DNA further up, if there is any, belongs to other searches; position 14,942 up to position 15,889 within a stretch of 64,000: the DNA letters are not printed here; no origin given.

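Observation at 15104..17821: HEPN plus Upf1-like SF1 helicase pair: a possible split nuclease-helicase defence module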

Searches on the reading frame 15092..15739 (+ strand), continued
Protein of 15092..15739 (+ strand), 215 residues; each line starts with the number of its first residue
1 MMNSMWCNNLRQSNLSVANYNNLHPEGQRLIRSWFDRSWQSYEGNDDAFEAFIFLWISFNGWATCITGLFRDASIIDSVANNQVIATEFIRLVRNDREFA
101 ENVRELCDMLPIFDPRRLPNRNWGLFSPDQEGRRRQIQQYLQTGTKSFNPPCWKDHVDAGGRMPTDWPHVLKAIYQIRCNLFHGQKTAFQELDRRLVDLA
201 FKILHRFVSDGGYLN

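Call 45: search_protein_families(library=pfam, proteins=[L072:3851-7174:+, L075:4836-8165:+, L082:3075-6413:+, L089:10673-14035:+, L091:10612-12375:+, L081:7298-13042:+, L083:11557-13605:+, L085:3040-4278:+, L133:1196-3170:+, L128:10695-12416:+], max_evalue=0.00001)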
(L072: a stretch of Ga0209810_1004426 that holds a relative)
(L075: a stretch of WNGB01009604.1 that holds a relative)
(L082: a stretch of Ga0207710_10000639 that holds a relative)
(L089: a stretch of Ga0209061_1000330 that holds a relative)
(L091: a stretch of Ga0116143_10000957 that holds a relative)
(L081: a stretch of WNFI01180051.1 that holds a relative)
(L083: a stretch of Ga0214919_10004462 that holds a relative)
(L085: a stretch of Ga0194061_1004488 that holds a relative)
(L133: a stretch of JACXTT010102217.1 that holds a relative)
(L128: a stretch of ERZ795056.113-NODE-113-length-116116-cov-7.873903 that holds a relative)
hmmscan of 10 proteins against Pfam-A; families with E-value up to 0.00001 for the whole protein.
L072:3851-7174:+ (1107 aa): 1 family
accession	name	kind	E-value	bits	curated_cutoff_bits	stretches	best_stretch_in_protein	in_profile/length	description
PF04465.17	DUF499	-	1.7e-17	63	23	1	159-378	53-263/1024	Protein of unknown function (DUF499)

L075:4836-8165:+ (1109 aa): 1 family
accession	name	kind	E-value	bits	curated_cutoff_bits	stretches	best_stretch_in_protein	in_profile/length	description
PF20720.3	nSTAND3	-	1.5e-06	28.4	27.2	1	173-251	13-94/155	Novel STAND NTPase 3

L082:3075-6413:+ (1112 aa): 1 family
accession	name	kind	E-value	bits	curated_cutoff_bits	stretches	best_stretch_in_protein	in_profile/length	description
PF20720.3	nSTAND3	-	2e-06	28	27.2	1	174-232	14-75/155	Novel STAND NTPase 3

L089:10673-14035:+ (1120 aa): 1 family
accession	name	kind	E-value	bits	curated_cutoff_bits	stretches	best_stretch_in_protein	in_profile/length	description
PF04465.17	DUF499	-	4.4e-16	58.3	23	1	191-386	71-263/1024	Protein of unknown function (DUF499)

L091:10612-12375:+ (587 aa): 1 family
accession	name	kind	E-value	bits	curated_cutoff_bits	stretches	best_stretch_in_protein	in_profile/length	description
PF03235.19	GmrSD_N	-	1.1e-31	110.9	33.2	1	15-225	3-195/199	GmrSD restriction endonuclease, N-terminal domain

L081:7298-13042:+ (1914 aa): 2 families
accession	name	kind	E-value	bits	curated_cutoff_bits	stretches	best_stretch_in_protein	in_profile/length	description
PF13401.12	AAA_22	-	2.6e-07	31.4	27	1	171-284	6-99/130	AAA domain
PF13191.12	AAA_16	-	4.5e-06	27.7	32.6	1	158-300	9-160/167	AAA ATPase domain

L083:11557-13605:+ (682 aa): 0 families

L085:3040-4278:+ (412 aa): 2 families
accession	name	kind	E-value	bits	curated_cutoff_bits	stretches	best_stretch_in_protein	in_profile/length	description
PF03235.19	GmrSD_N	-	1.7e-19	71.1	33.2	1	24-157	12-196/199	GmrSD restriction endonuclease, N-terminal domain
PF01844.29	HNH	-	5.5e-09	36.5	21.4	1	369-411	4-46/47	HNH endonuclease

L133:1196-3170:+ (658 aa): 1 family
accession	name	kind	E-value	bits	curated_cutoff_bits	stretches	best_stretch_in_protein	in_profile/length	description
PF25794.1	SACS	-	1e-12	48.9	32.8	1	65-159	13-122/247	Sacsin domain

L128:10695-12416:+ (573 aa): 1 family
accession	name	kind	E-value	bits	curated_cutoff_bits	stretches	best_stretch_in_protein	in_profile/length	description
PF03235.19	GmrSD_N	-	2e-31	110.1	33.2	1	11-262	1-197/199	GmrSD restriction endonuclease, N-terminal domain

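Call 46: search_protein_families(library=pfam, proteins=[L072:2-3091:+, L083:8214-9941:+, L084:2-2086:+, L086:5071-6411:+, L088:5391-9830:+, L089:6872-9940:+, L091:5236-9885:+, L097:2-1435:+, L100:3-2183:+, L085:1347-2375:+], max_evalue=0.00001)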
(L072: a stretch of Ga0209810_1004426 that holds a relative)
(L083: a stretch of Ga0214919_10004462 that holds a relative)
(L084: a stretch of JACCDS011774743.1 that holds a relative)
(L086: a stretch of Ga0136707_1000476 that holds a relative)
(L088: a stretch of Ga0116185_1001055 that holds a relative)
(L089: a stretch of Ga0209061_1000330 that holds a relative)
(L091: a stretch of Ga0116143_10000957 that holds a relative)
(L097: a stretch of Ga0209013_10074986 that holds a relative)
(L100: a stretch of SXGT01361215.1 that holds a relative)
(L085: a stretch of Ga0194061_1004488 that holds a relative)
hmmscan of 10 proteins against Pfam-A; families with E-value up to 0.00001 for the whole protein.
L072:2-3091:+ (1029 aa): 1 family
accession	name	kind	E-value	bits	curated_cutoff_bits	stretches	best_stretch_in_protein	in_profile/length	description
PF06634.17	DUF1156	-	5.2e-17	62.2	24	1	11-64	1-55/73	Protein of unknown function (DUF1156)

L083:8214-9941:+ (575 aa): 1 family
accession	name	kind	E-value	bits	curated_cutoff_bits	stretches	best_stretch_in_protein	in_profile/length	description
PF01420.25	Methylase_S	-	4.5e-22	79.5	22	2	85-261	1-162/168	Type I restriction modification DNA specificity domain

L084:2-2086:+ (694 aa): 1 family
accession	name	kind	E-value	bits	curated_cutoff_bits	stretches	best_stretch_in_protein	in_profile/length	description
PF07669.17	Eco57I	-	3.9e-09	37.3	25.3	1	130-172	49-92/171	Eco57I restriction-modification methylase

L086:5071-6411:+ (446 aa): 2 families
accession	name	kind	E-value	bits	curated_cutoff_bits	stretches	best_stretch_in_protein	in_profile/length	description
PF13286.11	HD_assoc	-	1e-07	32.8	22.2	1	339-439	8-91/91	Phosphohydrolase-associated domain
PF01966.28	HD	-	4.2e-06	27.5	22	0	64-133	1-53/116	HD domain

L088:5391-9830:+ (1479 aa): 4 families
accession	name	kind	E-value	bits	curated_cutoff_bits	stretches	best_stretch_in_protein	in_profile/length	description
PF08309.17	LVIVD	-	3.1e-40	135.7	20.2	2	1114-1147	6-40/42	LVIVD repeat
PF01436.27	NHL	-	1e-37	126.7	20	1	668-695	1-28/28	NHL repeat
PF25021.1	TEN_NHL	-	3.6e-08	33.2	27.1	0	668-694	329-355/357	Teneurin NHL domain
PF08450.18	SGL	-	3.7e-08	33.7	26.3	0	578-657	146-220/246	SMP-30/Gluconolactonase/LRE-like region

L089:6872-9940:+ (1022 aa): 2 families
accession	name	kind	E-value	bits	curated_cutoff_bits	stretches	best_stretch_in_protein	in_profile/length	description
PF06634.17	DUF1156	-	2.2e-17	63.4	24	1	11-65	1-56/73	Protein of unknown function (DUF1156)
PF01170.24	UPF0020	-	2.4e-06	27.8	22.3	0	550-613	81-148/197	RMKL-like, methyltransferase domain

L091:5236-9885:+ (1549 aa): 3 families
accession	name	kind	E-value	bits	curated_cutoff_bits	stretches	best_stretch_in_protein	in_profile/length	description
PF07669.17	Eco57I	-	3.3e-17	63.6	25.3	1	584-810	2-93/171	Eco57I restriction-modification methylase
PF02384.22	N6_Mtase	-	1e-06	28.8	20.4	1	485-604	20-99/311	N-6 DNA Methylase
PF20473.4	MmeI_Mtase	-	1.3e-06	28.3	27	1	526-610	17-90/259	MmeI, DNA-methyltransferase domain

L097:2-1435:+ (477 aa): 1 family
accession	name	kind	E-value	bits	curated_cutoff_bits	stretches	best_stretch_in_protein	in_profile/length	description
PF13538.12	UvrD_C_2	-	2.6e-12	46.9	27.4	1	249-295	1-51/52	UvrD-like helicase C-terminal domain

L100:3-2183:+ (726 aa): 4 families
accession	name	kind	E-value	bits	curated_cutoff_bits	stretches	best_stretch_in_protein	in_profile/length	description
PF18766.7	SWI2_SNF2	-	2.2e-24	86.8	26.7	1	4-155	1-144/221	SWI2/SNF2 ATPase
PF04851.21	ResIII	-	2.2e-12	47.6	22.5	1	1-153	4-149/164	Type III restriction enzyme, res subunit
PF22679.2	T1R_D3-like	-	4.9e-12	47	27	1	377-442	89-158/158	Type I restriction enzyme subunit R domain 3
PF00270.35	DEAD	-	3.2e-09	37.2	26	1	22-157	14-145/167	DEAD/DEAH box helicase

L085:1347-2375:+ (342 aa): 0 families

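Call 47: fold_search(model_id=the predicted structure, library=viral)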
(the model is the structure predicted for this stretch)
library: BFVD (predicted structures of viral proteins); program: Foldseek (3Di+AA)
matches with E <= 10: 65; with E <= 0.001: 0
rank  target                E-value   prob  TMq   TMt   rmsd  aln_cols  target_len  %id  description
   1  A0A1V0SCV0            7.6e-01  0.11  0.20  0.18  19.6       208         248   12  Uncharacterized protein [Indivirus ILV1]
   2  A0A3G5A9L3            1.5e+00  0.11  0.24  0.16  16.3       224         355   14  Uncharacterized protein [Hyperionvirus sp.]
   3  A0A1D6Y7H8            1.8e+00  0.04  0.15  0.15  16.9       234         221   15  (no name in the UniProt tables at hand)
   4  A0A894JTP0            2.6e+00  0.04  0.17  0.12  24.1       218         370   12  (no name in the UniProt tables at hand)
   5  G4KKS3                3.0e+00  0.04  0.16  0.14  21.8       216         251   13  (no name in the UniProt tables at hand)
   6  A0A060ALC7            3.1e+00  0.04  0.19  0.17  15.3       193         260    8  Uncharacterized protein [Listeria phage LMSP-25]
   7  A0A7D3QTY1            3.6e+00  0.04  0.17  0.14  16.6       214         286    9  Soluble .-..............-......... factor [Fadolivirus FV1/VV64]
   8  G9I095                3.6e+00  0.04  0.16  0.11  17.3       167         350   12  dUTP diphosphatase [Helicoverpa zea nudivirus 2]
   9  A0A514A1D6            3.6e+00  0.03  0.18  0.09  17.9       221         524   11  Putative cobalamin adenosyltransferase [Aeromonas phage LAh10]
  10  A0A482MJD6            4.2e+00  0.05  0.20  0.22  16.2       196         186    8  Uncharacterized protein [Nodularia phage vB_NspS-kac65v161]
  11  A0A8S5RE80            4.2e+00  0.02  0.18  0.09  24.2       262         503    9  Uncharacterized protein [virus sp. ctx9V1]
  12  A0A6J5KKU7            4.2e+00  0.02  0.18  0.07  28.5       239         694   14  Uncharacterized protein [uncultured Caudovirales phage]
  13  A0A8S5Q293            4.2e+00  0.02  0.14  0.07  25.6       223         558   12  ABC-type multidrug transport system, ATPase and permease component [Myoviridae sp. ctMYT7]
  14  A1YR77                4.4e+00  0.04  0.17  0.22  15.9       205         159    7  Protein kinase interacting protein [Maruca vitrata nucleopolyhedrovirus]
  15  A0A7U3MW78            4.6e+00  0.04  0.16  0.11  10.7       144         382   14  (no name in the UniProt tables at hand)
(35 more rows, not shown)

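Call 50: search_protein_families(library=pfam, alignment_id=A3, max_evalue=0.01)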
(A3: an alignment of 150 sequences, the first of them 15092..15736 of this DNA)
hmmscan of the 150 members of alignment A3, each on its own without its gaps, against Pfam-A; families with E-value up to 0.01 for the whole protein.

A. member 1, window:15092-15736:+ (215 aa): 0 families

B. families by the number of members that match (of 150 scanned): 7 families
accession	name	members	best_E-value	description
PF07411.17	DUF1508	2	1.3e-17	Domain of unknown function (DUF1508)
PF01740.26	STAS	1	6.5e-06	STAS domain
PF13466.11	STAS_2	1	8.4e-06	STAS domain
PF06476.17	DUF1090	1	0.0033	Protein of unknown function (DUF1090)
PF06327.19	Adcy_cons_dom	1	0.0038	Adenylate cyclase, conserved domain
PF09409.15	PUB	1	0.0066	PUB domain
PF06022.16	Cir_Bir_Yir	1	0.01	Plasmodium variant antigen protein Cir/Yir/Bir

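Call 51: search_solved_structures(query=A3, max_evalue=10, show_alignments=3)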
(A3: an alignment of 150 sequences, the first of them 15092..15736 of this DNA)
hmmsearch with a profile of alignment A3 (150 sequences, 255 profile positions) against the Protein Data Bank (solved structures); distinct sequences matched with E-value up to 10: 9.
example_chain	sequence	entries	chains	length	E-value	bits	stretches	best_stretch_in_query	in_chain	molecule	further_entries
9i38_A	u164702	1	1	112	0.022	17.6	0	161-199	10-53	m4D2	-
1f4o_A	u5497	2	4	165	0.077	15.9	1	71-102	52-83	GRANCALCIN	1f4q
1k94_A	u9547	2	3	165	0.077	15.9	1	71-102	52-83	GRANCALCIN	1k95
5mra_A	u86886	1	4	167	0.52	13.2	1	72-103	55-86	Sorcin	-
4upg_A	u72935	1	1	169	0.53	13.1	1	72-103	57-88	SORCIN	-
1gjy_A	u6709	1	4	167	0.59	13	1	72-103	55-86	SORCIN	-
2jc2_A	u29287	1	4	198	0.6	12.9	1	72-103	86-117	SORCIN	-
1juo_A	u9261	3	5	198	0.74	12.7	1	72-103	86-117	sorcin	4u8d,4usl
9e5c_6e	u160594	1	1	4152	2.2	11.1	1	75-144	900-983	Dynein heavy chain, putative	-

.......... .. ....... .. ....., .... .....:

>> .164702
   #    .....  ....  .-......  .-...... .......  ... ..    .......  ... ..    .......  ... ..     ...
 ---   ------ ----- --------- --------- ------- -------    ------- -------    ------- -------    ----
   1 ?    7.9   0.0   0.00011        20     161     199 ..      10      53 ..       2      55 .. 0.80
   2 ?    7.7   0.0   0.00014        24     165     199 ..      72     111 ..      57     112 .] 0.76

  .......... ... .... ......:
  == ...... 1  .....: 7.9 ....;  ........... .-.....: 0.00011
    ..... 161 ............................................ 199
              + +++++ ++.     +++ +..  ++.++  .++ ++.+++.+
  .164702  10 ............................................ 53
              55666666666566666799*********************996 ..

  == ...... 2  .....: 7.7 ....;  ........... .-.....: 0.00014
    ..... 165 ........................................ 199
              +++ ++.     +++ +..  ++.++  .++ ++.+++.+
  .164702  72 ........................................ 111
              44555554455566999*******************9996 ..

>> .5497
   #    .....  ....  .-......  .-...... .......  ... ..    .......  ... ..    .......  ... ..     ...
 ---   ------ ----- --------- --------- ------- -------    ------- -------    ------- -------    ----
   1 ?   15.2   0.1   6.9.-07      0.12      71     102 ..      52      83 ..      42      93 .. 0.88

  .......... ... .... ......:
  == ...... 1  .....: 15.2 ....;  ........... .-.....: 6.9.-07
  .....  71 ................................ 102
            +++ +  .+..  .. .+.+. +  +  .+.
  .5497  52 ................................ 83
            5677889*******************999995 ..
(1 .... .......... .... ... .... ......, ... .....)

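Call 55: search_protein_families(library=pfam, alignment_id=A4, max_evalue=0.00001)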
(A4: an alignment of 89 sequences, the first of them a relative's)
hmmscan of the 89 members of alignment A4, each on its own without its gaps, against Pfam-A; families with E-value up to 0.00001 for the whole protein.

A. member 1, L072:2-3091:+ (1029 aa): 1 family
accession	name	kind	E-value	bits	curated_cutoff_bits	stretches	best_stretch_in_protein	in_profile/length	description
PF06634.17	DUF1156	-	5.2e-17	62.2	24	1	11-64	1-55/73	Protein of unknown function (DUF1156)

B. families by the number of members that match (of 89 scanned): 56 families (the first 25 are shown)
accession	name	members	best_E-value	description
PF07669.17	Eco57I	5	1.3e-17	Eco57I restriction-modification methylase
PF02384.22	N6_Mtase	4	4e-74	N-6 DNA Methylase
PF03235.19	GmrSD_N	4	1.1e-31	GmrSD restriction endonuclease, N-terminal domain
PF13391.12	HNH_2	4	6.1e-14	HNH endonuclease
PF00589.27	Phage_integrase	3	2e-24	Phage integrase family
PF13286.11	HD_assoc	3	1e-07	Phosphohydrolase-associated domain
PF20473.4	MmeI_Mtase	3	7.9e-07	MmeI, DNA-methyltransferase domain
PF04471.18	Mrr_cat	2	3.2e-30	Restriction endonuclease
PF04465.17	DUF499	2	1.7e-17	Protein of unknown function (DUF499)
PF06634.17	DUF1156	2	2.2e-17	Protein of unknown function (DUF1156)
PF01844.29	HNH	2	3.8e-14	HNH endonuclease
PF04851.21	ResIII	2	2.2e-12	Type III restriction enzyme, res subunit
PF13495.12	Phage_int_SAM_4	2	5.4e-10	Phage integrase, N-terminal SAM-like domain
PF02899.23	Phage_int_SAM_1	2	2.2e-09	Phage integrase, N-terminal SAM-like domain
PF20720.3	nSTAND3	2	1.5e-06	Novel STAND NTPase 3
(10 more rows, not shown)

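Call 67: find_related_loci(query=A1, collection=viral_contigs, flank=8000)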
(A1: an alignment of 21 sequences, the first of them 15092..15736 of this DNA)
Query A1 (215 aa) in viral_contigs; peptide patterns used: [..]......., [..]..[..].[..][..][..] (x = any residue, [..] = any of these).
32 stretches matched a pattern; 2 encode a relative of the query (tblastn E <= 1e-3); 2 distinct loci.
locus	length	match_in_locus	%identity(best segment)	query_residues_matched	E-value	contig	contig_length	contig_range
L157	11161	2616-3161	31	15-208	5e-24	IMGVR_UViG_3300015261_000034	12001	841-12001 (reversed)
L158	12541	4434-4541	44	173-208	2e-5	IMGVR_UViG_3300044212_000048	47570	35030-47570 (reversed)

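Call 81: predict_structure(alignment_id=A7)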
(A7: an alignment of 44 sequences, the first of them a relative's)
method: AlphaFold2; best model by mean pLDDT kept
length: 161 residues; sequences in the alignment: 44
mean_pLDDT: 93.6   pTM: 0.89
mean pLDDT of the five models: 93.6, 93.1, 92.3, 91.0, 90.5
residues with pLDDT >= 90: 131; 70-90: 25; 50-70: 4; < 50: 1
segments of 3 or more residues with pLDDT < 50: none
pLDDT, mean of each block of 10 residues (from residue 1): 76 96 90 97 96 96 97 98 98 89 96 98 90 91 98 93 66
secondary structure, 60 per line:
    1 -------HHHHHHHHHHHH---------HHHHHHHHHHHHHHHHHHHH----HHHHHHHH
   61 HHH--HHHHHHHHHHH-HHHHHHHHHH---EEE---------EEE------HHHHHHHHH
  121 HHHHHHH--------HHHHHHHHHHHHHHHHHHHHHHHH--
elements in order: H8-19 H29-48 H53-63 H66-76 H78-87 E91-93 E103-105 H112-127 H136-159
